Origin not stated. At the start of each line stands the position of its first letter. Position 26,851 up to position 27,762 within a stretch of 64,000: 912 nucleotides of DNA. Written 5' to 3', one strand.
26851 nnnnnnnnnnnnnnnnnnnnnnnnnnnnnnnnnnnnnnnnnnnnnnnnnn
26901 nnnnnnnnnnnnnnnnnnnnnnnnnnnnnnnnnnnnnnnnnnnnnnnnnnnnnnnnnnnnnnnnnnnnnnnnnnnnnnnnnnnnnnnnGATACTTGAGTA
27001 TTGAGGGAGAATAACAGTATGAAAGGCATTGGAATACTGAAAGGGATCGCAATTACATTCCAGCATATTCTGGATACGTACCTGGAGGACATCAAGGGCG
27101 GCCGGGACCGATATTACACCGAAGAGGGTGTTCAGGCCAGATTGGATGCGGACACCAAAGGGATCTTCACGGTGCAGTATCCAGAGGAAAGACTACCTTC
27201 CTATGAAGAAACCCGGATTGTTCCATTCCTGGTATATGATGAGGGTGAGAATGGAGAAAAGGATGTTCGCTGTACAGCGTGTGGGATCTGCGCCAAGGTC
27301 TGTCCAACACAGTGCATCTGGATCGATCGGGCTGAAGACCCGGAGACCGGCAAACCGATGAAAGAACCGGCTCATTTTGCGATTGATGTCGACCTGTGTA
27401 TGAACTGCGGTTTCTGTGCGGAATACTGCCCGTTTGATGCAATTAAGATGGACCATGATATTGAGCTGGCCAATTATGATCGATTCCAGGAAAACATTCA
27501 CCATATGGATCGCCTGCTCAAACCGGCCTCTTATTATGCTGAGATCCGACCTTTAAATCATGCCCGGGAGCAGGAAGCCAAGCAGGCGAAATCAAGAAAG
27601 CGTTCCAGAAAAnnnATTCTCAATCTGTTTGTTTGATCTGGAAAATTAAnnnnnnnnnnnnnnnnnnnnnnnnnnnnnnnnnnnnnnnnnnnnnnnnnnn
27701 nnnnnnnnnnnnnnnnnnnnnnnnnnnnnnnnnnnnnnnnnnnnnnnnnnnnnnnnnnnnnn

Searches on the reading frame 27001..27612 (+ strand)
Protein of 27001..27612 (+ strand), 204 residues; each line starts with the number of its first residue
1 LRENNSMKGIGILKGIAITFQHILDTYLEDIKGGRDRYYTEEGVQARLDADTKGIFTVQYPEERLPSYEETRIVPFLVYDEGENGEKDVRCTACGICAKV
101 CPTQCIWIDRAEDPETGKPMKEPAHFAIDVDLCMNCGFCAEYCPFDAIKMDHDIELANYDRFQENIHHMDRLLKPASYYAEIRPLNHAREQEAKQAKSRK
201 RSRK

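Call 78: search_protein_families(library=pfam, proteins=[window:27001-27612:+], max_evalue=0.0001)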
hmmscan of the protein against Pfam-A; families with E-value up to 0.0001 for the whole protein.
window:27001-27612:+ (204 aa): 10 families
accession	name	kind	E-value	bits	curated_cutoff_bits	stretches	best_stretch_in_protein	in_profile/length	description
PF00037.32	Fer4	-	7.8e-13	48.1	21.1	1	128-149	3-24/24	4Fe-4S binding domain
PF12838.12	Fer4_7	-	6e-10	39.9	27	1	90-147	1-52/52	4Fe-4S dicluster domain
PF14697.11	Fer4_21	-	1.1e-08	35.5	35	0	125-150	33-59/59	4Fe-4S dicluster domain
PF12797.12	Fer4_2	-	2.2e-08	33.9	24.5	0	125-145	2-22/22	4Fe-4S binding domain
PF13484.11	Fer4_16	-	1.5e-07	32.5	30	0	133-156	2-24/66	4Fe-4S double cluster binding domain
PF12837.12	Fer4_6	-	3.3e-07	30.4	25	0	126-148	2-24/24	4Fe-4S binding domain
PF13187.11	Fer4_9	-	6.2e-07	29.8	27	0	90-148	1-52/52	4Fe-4S dicluster domain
PF25160.1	LdpA_Fe-S-bd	-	8.7e-07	29.1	27.6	0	128-150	23-45/49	LdpA Fe-S cluster-binding domain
PF13237.11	Fer4_10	-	2.9e-06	27.5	25.5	0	89-144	7-53/53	4Fe-4S dicluster domain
PF13183.11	Fer4_8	-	1.9e-05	25.5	27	0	90-145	4-66/68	4Fe-4S dicluster domain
